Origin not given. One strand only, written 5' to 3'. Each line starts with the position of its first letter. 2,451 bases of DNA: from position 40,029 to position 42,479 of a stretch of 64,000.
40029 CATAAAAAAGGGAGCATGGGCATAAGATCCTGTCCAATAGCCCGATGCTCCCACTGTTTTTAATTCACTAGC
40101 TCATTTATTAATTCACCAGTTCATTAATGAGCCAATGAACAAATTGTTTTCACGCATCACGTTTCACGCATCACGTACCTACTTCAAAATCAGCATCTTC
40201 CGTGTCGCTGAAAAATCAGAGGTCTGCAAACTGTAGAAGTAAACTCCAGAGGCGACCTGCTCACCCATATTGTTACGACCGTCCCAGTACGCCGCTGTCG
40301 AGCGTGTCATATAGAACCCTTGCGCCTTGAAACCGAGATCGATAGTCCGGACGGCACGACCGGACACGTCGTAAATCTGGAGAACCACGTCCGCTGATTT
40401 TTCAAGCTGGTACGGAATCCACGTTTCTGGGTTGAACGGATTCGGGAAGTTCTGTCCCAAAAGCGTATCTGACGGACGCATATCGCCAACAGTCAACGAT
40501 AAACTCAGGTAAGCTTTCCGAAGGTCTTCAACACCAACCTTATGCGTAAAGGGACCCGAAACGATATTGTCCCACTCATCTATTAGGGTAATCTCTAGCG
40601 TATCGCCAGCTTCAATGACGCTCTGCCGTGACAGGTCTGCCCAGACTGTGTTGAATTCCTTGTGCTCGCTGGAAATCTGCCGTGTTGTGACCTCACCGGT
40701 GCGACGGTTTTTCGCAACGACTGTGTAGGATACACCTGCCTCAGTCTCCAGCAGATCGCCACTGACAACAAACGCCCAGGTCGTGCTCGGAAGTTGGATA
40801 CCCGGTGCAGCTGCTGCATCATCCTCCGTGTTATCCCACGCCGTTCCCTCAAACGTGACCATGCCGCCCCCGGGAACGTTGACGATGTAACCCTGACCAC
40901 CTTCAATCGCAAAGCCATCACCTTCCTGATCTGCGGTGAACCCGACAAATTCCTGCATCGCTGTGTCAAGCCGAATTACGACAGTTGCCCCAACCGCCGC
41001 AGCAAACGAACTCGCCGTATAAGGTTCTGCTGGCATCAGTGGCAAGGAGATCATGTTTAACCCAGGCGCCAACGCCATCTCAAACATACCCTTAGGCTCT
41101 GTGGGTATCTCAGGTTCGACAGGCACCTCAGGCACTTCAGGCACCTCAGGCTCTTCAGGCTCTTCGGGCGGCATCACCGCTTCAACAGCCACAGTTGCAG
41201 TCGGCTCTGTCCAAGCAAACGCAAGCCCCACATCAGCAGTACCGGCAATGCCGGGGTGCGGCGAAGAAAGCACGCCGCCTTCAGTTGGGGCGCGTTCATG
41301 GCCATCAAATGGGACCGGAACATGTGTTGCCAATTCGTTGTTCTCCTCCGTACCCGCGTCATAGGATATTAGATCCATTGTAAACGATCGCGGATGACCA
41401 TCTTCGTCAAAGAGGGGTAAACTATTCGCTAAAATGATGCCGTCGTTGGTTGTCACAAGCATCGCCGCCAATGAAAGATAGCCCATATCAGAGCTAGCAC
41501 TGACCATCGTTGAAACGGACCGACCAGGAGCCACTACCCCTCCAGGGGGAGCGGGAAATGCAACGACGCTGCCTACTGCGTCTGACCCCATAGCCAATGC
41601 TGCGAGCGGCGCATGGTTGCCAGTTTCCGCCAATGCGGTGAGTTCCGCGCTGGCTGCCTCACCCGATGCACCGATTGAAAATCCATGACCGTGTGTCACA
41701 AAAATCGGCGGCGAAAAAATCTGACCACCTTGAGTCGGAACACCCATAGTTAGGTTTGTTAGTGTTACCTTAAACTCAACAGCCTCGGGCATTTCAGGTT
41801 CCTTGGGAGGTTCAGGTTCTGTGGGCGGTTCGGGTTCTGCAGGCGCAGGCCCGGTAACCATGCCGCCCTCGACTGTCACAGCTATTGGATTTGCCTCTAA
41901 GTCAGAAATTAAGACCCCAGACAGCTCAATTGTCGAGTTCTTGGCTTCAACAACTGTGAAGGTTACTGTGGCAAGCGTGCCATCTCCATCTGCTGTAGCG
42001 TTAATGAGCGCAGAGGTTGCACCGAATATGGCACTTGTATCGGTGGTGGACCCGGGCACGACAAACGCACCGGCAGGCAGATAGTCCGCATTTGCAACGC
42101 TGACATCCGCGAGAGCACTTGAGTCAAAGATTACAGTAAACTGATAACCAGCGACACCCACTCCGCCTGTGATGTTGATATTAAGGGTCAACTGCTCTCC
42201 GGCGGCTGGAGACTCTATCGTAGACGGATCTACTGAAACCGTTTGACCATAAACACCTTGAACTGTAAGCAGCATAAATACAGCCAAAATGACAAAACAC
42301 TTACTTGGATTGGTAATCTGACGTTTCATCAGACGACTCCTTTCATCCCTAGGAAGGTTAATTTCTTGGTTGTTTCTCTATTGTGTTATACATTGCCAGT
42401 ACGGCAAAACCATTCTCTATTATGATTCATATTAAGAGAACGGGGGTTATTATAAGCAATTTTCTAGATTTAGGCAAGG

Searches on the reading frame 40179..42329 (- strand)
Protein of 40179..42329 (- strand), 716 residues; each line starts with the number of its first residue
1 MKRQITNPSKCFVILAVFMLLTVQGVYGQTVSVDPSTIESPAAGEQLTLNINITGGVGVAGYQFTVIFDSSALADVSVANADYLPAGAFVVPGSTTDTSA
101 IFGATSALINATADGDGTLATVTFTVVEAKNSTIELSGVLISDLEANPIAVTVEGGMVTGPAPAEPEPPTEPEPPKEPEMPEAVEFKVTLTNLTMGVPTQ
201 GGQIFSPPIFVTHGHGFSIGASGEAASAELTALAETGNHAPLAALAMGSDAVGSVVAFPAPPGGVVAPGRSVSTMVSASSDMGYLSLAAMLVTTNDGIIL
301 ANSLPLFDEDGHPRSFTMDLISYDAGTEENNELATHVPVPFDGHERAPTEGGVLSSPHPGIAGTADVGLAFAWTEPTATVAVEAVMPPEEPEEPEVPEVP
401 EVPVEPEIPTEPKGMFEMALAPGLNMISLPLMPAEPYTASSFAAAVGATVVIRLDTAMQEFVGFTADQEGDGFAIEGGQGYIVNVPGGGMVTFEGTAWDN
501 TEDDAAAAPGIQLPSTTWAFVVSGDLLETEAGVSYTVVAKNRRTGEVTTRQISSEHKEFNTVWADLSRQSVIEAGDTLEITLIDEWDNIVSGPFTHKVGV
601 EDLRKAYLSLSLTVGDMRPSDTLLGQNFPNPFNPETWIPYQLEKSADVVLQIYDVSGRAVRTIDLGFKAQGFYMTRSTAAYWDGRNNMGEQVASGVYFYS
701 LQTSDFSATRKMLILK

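Call 3: search_protein_families(library=pfam, proteins=[window:40179-42329:-], max_evalue=0.01)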
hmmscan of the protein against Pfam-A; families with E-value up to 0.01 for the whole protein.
window:40179-42329:- (716 aa): 5 families
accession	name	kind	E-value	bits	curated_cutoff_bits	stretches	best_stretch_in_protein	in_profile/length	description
PF13860.13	FlgD_ig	-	3.4e-09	37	27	1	641-703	17-75/79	FlgD Ig-like domain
PF00963.24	Cohesin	-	1.2e-07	32.4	24.1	1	35-149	5-128/139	Cohesin domain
PF06468.19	Spond_N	-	6.7e-07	30.1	24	1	204-329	26-152/194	Spondin_N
PF13585.12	CHU_C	-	0.00013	22.4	27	1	640-704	21-74/86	CHU_C Type IX secretion signal domain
PF18962.6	Por_Secre_tail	-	0.00015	22.4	27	1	628-714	2-75/75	Secretion system C-terminal sorting domain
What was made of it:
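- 40179..42329 (-): COH: signal peptide + cohesin (41883-42227) + spondin domain (41187-41777) + same CTD (40179-40448). Candidate docking partner, with no dockerin of its own. Cohesin 32.4 bits (cutoff 24.1), Spond_N 30.1, FlgD_ig 37.0 bits (call 3).
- On Cohesin (PF00963), for the neighbour gene 40179-42329: 32.4 bits against a cutoff of 24.1, residues 35-149 (call 3).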

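Call 4: search_protein_families(library=ncbifam, proteins=[window:40179-42329:-], max_evalue=0.01)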
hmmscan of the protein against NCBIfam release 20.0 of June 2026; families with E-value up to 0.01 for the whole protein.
window:40179-42329:- (716 aa): 8 families
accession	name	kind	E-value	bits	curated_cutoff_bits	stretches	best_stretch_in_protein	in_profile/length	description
NF038123.1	NF038123_dom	domain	8e-31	107.7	40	1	185-381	2-202/206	spondin domain-containing protein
NF033707.1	T9SS_sortase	equivalog_domain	2e-08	32.4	420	1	625-704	999-1078/1095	type IX secretion system sortase PorU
TIGR04183.1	Por_Secre_tail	domain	3.6e-07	30.1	23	1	628-714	2-71/72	T9SS type A sorting domain-containing protein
NF005176.1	PRK06655.1-1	equivalog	8e-06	25.9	230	1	644-709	95-155/197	flagellar hook assembly protein FlgD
NF052323.1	T9SSA_dep_M6i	equivalog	2.1e-05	22.6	600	1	627-705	960-1028/1043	T9SS-dependent M6-like inactivated metalloprotease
NF009276.0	PRK12633.1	equivalog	0.00021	21.1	383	1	645-708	128-186/234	flagellar basal body rod modification protein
NF038113.1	T9SSA_dep_M36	equivalog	0.00045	18.5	885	1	627-714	795-868/869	T9SS-dependent M36 family metallopeptidase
NF052228.1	T9SS_PorZ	equivalog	0.0035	15.8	260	1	677-709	716-748/757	type IX secretion system anionic LPS delivery protein PorZ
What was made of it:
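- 40179..42329 (-): NF038123 spondin 107.7, TIGR04183 30.1 bits (call 4).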

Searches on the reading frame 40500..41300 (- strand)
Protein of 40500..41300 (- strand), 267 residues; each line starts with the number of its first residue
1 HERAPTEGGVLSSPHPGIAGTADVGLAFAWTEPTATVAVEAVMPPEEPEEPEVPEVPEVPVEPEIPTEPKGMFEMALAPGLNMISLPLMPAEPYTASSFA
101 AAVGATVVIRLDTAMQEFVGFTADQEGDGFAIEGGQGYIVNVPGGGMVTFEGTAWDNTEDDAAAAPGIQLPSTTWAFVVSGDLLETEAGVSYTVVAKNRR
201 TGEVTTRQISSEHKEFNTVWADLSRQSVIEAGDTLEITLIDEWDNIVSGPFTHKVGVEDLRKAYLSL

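Call 28: search_protein_families(library=pfam, proteins=[window:40500-41300:-], max_evalue=0.1)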
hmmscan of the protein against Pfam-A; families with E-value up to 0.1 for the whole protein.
window:40500-41300:- (267 aa): 0 families

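Call 36: search_protein_families(library=ncbifam, proteins=[window:40500-41300:-], max_evalue=1)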
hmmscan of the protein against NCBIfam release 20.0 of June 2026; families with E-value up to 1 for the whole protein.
window:40500-41300:- (267 aa): 1 family
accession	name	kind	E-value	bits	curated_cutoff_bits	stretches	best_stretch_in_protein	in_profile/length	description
NF038253.1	GBS_IgA_bnd_BAC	equivalog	0.007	14.2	1700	1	35-113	856-924/1127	IgA Fc-binding protein BAC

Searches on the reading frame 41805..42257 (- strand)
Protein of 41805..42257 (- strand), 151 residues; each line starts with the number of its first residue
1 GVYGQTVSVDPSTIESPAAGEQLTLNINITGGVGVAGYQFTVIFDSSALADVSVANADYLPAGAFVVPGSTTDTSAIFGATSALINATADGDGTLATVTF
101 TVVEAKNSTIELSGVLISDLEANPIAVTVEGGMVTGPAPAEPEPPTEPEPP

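Call 30: find_homologous_proteins(query=window:41805-42257:-, max_evalue=0.001)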
Query window:41805-42257:- (151 aa): 167 proteins with E <= 0.001 among 560 candidates; the best 120 are listed.
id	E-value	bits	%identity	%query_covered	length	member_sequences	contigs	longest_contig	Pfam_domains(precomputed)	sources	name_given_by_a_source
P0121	1.8e-48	182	67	99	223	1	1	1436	PF00963.25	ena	-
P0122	2.9e-48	181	72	90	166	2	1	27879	PF00963.25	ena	-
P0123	2.3e-47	179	71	88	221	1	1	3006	PF00963.25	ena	-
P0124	2.9e-47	178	69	89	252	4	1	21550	PF00963.25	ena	-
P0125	5.4e-46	174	68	96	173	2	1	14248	PF00963.25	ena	-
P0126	3.4e-45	172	65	89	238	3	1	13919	PF00963.25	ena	-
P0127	6.0e-44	167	66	96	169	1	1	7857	PF00963.25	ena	-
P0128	3.0e-40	156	63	92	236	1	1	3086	PF00963.25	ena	-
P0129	9.7e-38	147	66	88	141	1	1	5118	PF00963.25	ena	-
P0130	1.1e-36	144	60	93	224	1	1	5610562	PF00963.25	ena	-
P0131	3.3e-36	142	63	83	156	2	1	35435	PF00963.25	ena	-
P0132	3.7e-36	142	61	95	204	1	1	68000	PF00963.25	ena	-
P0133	4.3e-36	142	62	96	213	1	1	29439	PF00963.25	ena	-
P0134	4.9e-36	142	60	88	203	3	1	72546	PF00963.25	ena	-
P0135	7.2e-36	141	61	87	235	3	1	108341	PF00963.25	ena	-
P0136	1.6e-34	137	63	81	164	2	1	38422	PF00963.25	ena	-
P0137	6.1e-34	135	62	88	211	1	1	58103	PF00963.25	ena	-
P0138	3.6e-33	133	57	90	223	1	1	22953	PF00963.25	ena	-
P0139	4.9e-33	132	57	88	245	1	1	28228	PF00963.25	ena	-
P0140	6.0e-33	132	64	74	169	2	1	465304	PF00963.25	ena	-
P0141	1.5e-32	131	59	95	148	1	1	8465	PF00963.25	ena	-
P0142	5.8e-32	129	64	74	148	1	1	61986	PF00963.25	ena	-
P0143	2.3e-31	127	64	74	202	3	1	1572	PF00963.25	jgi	jgi:hypothetical protein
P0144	8.5e-30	122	55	90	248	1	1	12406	PF00058.24,PF00963.25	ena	-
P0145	1.1e-29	121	57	88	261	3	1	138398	PF00963.25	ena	-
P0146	4.5e-29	119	61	76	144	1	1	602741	PF00963.25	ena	-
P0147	8.9e-29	118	56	88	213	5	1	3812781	PF00963.25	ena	-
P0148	2.8e-28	117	77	50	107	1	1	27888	PF00963.25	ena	-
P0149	6.0e-28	116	50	87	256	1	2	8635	PF00963.25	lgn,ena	-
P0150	3.0e-27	113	50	87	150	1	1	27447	PF00963.25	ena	-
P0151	3.1e-27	113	52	85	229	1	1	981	PF00963.25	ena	-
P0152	6.8e-27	112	53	85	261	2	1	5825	PF00963.25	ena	-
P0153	6.9e-27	112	52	89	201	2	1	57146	PF00963.25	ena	-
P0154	6.9e-27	112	51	85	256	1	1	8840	PF00963.25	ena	-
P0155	7.4e-27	112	53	87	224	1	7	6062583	PF00963.25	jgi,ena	jgi:hypothetical protein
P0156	8.8e-27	112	50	87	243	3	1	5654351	PF00963.25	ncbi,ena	-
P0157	9.5e-27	112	52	87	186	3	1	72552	PF00963.25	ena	-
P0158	9.6e-27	112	52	89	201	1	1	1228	PF00963.25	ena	-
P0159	1.0e-26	112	65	59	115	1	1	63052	PF00963.25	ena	-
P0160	1.6e-26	111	62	64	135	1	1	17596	PF00963.25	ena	-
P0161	1.9e-26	111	54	89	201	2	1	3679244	PF00963.25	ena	-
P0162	3.0e-26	110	51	89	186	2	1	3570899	PF00963.25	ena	-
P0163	3.3e-26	110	54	89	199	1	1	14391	PF00963.25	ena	-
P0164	4.9e-26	109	52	89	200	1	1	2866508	PF00963.25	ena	-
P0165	1.1e-25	108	50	89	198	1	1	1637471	PF00963.25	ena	-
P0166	1.1e-25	108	53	97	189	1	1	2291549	PF00963.25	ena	-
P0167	1.2e-25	108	50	89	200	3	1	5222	PF00963.25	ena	-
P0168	1.3e-25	108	49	89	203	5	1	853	PF00963.25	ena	-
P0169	1.3e-25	108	50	85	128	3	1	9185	PF00963.25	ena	-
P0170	1.6e-25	108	50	89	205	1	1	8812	PF00963.25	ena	-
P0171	1.7e-25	108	49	89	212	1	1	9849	PF00963.25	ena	-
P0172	1.7e-25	108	54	91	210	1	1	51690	PF00963.25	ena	-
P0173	1.8e-25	108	52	85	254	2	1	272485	PF00963.25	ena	-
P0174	1.9e-25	108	50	89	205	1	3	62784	PF00963.25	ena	-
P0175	2.0e-25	107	51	89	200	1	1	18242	PF00963.25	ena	-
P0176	2.5e-25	107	49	89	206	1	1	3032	PF00963.25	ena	-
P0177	2.5e-25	107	50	89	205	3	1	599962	PF00963.25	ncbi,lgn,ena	-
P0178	3.0e-25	107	50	89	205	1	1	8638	PF00963.25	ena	-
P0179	3.0e-25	107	49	89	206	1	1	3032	PF00963.25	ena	-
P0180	3.8e-25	107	50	87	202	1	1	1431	PF00963.25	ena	-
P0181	4.1e-25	106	50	89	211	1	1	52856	PF00963.25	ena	-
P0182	4.7e-25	106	53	89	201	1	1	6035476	PF00963.25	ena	-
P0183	7.7e-25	106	49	89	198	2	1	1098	PF00963.25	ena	-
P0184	7.8e-25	106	49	89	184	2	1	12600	PF00963.25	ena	-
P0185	8.5e-25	105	49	89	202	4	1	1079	PF00963.25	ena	-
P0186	9.1e-25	105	48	86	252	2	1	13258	PF00963.25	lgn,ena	-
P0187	1.0e-24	105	49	89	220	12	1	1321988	PF00963.25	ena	-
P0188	1.0e-24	105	49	89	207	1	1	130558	PF00963.25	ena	-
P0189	1.0e-24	105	51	89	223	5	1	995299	PF00963.25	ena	-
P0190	1.2e-24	105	49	89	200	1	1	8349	PF00963.25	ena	-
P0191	1.3e-24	105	49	89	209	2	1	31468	PF00963.25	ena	-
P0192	1.5e-24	105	50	89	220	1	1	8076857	PF00963.25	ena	-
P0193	1.5e-24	105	51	89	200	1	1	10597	PF00963.25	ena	-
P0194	1.5e-24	105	44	88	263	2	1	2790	PF22352.3,PF00801.27,PF00963.25,PF18911.7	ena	-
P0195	1.6e-24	105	49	89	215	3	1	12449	PF00963.25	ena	-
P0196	1.6e-24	105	47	89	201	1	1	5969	PF00963.25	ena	-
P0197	1.8e-24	104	49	89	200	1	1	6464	PF00963.25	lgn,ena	-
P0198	2.2e-24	104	47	88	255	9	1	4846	PF00963.25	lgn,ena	-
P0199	2.5e-24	104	51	89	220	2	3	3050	PF00963.25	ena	-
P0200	3.6e-24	103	64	66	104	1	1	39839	PF00963.25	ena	-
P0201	4.1e-24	103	49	89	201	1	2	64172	PF00963.25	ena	-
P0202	4.5e-24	103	50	85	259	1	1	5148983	PF00963.25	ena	-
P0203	5.1e-24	103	48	89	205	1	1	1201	PF00963.25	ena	-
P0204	5.4e-24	103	51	89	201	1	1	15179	PF00963.25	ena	-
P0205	5.5e-24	103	53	74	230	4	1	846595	PF00963.25,PF13860.13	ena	-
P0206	5.6e-24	103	49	89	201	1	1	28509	PF00963.25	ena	-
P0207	5.8e-24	103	46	89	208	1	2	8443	PF00963.25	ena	-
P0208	5.9e-24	103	49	89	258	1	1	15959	PF00963.25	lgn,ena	-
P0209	6.4e-24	103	49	89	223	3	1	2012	PF00963.25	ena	-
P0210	6.5e-24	103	49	89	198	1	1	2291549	PF00963.25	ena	-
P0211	7.7e-24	102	50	82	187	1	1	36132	PF25174.2,PF23381.2,PF25173.2,PF00963.25,PF24807.2,PF25047.1,PF25175.2,PF24817.2,PF00400.39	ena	-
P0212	8.5e-24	102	46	95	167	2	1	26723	PF00963.25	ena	-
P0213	8.8e-24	102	50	82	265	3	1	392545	PF00963.25,PF13860.13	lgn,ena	-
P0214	1.3e-23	102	48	89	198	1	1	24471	PF00963.25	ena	-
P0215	1.5e-23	101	49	89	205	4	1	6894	PF00963.25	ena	-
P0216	1.6e-23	101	62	77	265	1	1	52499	PF00963.25,PF02095.22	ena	-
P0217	1.7e-23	101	51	87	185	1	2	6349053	PF00963.25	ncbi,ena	-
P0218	2.0e-23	101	47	89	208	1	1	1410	PF00963.25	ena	-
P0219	2.1e-23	101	49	87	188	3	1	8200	PF00963.25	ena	-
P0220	2.7e-23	101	48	89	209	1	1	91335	PF00963.25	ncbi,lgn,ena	-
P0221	3.2e-23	100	47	89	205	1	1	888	PF00963.25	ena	-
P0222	3.6e-23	100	49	89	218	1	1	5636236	PF00963.25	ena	-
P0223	3.9e-23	100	49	89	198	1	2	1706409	PF00963.25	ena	-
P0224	3.9e-23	100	49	89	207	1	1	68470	PF00963.25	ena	-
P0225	3.9e-23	100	47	89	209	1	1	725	PF00963.25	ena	-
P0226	4.1e-23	100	48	89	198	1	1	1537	PF00963.25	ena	-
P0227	4.3e-23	100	47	89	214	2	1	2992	PF00404.25,PF00963.25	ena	-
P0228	4.5e-23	100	49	89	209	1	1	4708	PF00963.25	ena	-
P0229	4.7e-23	100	49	89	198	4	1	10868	PF00963.25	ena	-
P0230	5.0e-23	100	50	77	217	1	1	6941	PF00963.25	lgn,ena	-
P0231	5.2e-23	100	49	85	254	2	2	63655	PF00963.25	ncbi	-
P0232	7.4e-23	99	49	89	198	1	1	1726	PF00963.25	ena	-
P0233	8.1e-23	99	48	89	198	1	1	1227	PF00963.25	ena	-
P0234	8.8e-23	99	48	89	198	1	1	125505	PF00963.25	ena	-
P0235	1.4e-22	98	47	89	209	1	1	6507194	PF00963.25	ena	-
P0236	2.0e-22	98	46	88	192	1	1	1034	PF00963.25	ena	-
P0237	2.7e-22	97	47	89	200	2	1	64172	PF00963.25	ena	-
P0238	2.7e-22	97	46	90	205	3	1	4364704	PF00963.25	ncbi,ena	-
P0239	2.8e-22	97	47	89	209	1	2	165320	PF00963.25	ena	-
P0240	3.2e-22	97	45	89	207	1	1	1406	PF00963.25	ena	-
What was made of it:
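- On Cohesin (PF00963), for the neighbour gene 40179-42329: All 120 listed homologs (167 hits) carry PF00963 (call 30).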
